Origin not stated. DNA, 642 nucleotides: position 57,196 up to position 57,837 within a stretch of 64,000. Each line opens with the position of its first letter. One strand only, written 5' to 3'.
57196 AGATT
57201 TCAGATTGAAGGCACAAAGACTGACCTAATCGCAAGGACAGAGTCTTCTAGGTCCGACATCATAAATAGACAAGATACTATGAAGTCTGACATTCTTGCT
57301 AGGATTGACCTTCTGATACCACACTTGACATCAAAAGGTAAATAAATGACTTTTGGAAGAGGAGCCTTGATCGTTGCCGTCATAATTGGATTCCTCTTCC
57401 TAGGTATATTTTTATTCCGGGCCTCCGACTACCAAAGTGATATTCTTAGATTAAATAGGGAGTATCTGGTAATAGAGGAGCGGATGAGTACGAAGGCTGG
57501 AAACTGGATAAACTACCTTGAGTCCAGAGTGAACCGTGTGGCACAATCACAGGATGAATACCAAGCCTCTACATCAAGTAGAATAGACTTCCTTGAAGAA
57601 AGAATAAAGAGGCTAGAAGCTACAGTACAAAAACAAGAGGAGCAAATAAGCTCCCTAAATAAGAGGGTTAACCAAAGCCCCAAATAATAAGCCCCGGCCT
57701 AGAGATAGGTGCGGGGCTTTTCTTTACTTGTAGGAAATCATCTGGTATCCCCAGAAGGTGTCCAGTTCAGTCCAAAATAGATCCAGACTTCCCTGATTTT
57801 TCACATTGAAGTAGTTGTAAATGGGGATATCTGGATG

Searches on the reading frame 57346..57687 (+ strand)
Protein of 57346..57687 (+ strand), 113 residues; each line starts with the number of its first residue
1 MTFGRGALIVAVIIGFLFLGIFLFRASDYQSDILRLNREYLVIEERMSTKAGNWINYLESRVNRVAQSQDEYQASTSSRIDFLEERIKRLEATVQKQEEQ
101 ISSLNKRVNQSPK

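Call 70: search_protein_families(library=pfam, proteins=[window:57346-57687:+], max_evalue=0.01)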
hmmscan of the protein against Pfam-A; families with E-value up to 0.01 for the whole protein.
window:57346-57687:+ (113 aa): 9 families
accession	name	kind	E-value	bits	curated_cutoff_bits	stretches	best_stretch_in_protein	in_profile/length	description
PF08702.15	Fib_alpha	-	0.00025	21.7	29.9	1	31-110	35-113/143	Fibrinogen alpha/beta chain family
PF00992.25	Troponin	-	0.0014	19.4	26.2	1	47-110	20-90/134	Troponin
PF12329.13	TMF_DNA_bd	-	0.0015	18.9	35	1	75-111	23-59/74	TATA element modulatory factor 1 DNA binding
PF01519.22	DUF16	-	0.0022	18.9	40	1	68-109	31-72/104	Protein of unknown function DUF16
PF10046.14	BLOC1_2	-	0.0029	18.4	33.4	1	54-108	42-95/96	Biogenesis of lysosome-related organelles complex-1 subunit 2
PF23991.1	DUF7310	-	0.0047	17.8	40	0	66-96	26-55/83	Coiled-coil region of unknown function (DUF7310)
PF08954.16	Trimer_CC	-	0.005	16.9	27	1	76-108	17-49/52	Trimerisation motif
PF10779.14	XhlA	-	0.009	16.6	34.7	1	78-109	11-42/67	Haemolysin XhlA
PF13600.11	DUF4140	-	0.0092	16.8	27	0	63-108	55-95/98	N-terminal domain of unknown function (DUF4140)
